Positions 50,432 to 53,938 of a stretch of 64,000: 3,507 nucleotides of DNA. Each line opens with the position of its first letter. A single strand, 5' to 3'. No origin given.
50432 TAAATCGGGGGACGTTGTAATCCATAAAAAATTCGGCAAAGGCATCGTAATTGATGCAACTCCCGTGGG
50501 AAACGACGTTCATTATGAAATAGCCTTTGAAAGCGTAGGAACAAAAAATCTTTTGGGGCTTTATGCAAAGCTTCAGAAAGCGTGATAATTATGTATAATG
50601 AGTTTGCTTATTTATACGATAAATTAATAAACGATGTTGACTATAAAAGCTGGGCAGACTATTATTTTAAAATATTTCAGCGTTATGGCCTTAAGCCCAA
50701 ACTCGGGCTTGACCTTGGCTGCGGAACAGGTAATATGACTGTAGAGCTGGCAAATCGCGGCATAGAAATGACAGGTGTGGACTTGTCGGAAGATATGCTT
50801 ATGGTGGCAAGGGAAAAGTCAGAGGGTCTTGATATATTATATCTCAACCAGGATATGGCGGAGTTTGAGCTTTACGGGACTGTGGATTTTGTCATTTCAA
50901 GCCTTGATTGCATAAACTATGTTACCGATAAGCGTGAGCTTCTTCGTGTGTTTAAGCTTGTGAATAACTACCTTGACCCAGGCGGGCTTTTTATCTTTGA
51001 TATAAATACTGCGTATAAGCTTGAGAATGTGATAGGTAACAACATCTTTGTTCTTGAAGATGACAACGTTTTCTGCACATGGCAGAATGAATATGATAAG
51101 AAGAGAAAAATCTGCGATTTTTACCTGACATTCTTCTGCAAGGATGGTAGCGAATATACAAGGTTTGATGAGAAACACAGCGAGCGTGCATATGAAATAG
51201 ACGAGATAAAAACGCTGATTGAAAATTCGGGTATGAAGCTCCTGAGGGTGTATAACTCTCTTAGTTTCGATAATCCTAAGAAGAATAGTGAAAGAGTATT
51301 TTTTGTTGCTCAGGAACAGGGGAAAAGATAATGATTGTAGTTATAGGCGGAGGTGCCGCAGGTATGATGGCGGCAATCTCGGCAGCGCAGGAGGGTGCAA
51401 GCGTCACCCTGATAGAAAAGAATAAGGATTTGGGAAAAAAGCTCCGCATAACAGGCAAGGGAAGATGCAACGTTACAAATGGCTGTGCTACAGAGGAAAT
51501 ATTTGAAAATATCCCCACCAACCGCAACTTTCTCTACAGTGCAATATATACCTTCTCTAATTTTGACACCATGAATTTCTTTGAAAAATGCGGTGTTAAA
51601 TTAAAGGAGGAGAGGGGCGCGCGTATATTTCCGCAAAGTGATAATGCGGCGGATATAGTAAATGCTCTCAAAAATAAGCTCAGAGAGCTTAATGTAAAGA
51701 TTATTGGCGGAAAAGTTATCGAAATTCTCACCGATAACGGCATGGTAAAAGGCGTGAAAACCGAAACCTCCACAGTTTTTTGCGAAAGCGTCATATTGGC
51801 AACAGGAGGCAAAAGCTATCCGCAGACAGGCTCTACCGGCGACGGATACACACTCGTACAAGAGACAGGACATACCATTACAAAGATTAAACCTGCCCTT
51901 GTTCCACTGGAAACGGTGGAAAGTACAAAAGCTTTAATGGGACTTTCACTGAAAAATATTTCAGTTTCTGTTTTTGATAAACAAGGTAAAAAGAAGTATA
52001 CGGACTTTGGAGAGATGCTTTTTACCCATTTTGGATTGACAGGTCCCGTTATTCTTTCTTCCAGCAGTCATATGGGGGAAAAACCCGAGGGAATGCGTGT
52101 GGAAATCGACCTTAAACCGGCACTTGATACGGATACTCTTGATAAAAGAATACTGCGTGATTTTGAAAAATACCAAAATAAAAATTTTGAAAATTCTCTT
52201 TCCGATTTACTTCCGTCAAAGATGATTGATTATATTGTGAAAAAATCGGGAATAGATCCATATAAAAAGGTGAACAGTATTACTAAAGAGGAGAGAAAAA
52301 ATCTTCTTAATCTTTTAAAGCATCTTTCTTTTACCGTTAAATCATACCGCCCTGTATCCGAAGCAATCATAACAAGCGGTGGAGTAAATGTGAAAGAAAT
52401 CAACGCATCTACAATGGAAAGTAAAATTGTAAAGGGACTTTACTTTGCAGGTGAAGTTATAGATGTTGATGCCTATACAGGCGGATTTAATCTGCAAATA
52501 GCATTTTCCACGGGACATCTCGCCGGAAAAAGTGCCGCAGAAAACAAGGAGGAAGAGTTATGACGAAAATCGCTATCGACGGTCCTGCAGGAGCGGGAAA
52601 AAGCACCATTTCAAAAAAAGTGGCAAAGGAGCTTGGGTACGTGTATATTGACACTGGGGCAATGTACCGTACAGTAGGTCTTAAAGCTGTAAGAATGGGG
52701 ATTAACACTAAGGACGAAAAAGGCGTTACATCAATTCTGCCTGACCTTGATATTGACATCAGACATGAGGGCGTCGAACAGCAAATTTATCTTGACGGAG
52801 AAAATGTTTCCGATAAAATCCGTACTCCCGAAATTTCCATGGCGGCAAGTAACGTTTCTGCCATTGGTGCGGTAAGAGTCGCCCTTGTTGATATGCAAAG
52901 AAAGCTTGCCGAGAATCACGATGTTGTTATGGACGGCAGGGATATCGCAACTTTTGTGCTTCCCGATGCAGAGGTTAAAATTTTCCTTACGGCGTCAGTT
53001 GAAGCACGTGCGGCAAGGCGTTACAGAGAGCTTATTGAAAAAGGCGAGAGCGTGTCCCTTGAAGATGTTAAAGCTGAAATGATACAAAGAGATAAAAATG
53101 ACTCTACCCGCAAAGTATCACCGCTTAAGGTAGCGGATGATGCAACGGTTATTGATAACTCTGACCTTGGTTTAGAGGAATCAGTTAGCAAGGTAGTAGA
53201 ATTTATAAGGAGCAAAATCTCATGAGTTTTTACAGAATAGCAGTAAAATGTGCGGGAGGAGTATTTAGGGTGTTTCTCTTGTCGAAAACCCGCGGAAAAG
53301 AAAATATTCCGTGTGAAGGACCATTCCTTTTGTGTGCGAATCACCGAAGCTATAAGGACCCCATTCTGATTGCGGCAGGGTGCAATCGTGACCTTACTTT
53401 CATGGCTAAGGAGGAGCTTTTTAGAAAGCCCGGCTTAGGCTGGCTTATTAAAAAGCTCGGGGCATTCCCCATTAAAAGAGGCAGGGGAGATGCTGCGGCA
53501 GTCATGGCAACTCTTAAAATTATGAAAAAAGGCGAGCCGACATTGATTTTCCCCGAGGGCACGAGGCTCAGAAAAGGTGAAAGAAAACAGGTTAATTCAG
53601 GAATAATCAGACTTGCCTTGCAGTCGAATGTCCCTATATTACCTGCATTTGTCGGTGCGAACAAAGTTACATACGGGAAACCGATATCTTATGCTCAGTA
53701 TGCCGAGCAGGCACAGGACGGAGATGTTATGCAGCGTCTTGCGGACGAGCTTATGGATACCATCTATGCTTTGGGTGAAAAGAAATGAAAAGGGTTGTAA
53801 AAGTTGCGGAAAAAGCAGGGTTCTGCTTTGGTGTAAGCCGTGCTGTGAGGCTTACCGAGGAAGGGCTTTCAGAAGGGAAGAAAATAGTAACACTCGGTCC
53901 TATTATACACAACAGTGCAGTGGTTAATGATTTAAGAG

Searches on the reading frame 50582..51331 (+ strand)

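Call 65: search_protein_families(library=pfam, proteins=[window:50582-51331:+], max_evalue=0.0001)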
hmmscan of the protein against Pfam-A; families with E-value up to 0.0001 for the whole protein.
window:50582-51331:+ (249 aa): 8 families
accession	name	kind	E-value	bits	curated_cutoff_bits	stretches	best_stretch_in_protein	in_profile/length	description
PF13649.12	Methyltransf_25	-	4.3e-18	66.2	27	1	43-135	2-97/97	Methyltransferase domain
PF08241.18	Methyltransf_11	-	3.3e-14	53.7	21.2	1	43-139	1-95/95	Methyltransferase domain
PF13847.12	Methyltransf_31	-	2e-12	47.5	27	1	43-147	8-118/145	Methyltransferase domain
PF08242.18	Methyltransf_12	-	1.9e-11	45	30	1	43-137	1-98/98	Methyltransferase domain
PF13489.12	Methyltransf_23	-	2.1e-10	41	27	1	32-144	13-121/164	Methyltransferase domain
PF01209.24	Ubie_methyltran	-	2.3e-08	34.1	20.1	1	20-137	31-149/233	ubiE/COQ5 methyltransferase family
PF05401.17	NodS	-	7.5e-07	29.6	24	1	43-140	48-145/201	Nodulation protein S (NodS)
PF02353.26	CMAS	-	1.5e-06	28.1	27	1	43-149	67-174/273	Mycolic acid cyclopropane synthetase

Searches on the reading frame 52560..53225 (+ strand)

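Call 65: search_protein_families(library=pfam, proteins=[window:52560-53225:+], max_evalue=0.0001)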
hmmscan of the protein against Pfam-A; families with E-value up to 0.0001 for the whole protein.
window:52560-53225:+ (221 aa): 4 families
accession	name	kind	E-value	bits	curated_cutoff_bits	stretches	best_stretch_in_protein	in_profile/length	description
PF02224.24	Cytidylate_kin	-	2e-74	250.3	26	1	4-217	1-210/211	Cytidylate kinase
PF13189.12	Cytidylate_kin2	-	2.2e-11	44.7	28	1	4-180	2-149/176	Cytidylate kinase-like family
PF13238.12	AAA_18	-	2.1e-06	28.6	29.4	1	4-154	1-108/128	AAA domain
PF13207.12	AAA_17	-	1.1e-05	26.2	27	1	8-53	2-51/136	AAA domain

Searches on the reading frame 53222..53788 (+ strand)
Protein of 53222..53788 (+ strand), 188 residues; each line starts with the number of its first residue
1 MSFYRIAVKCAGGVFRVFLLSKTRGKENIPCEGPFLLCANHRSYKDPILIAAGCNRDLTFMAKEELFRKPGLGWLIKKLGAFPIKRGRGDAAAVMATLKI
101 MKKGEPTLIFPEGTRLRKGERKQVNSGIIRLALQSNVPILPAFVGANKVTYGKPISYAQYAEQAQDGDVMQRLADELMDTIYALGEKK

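Call 65: search_protein_families(library=pfam, proteins=[window:53222-53788:+], max_evalue=0.0001)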
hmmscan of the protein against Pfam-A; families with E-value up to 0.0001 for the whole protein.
window:53222-53788:+ (188 aa): 1 family
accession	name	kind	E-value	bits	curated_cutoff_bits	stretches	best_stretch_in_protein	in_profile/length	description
PF01553.26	Acyltransferase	-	2.4e-30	105.5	23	1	23-143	4-130/132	Acyltransferase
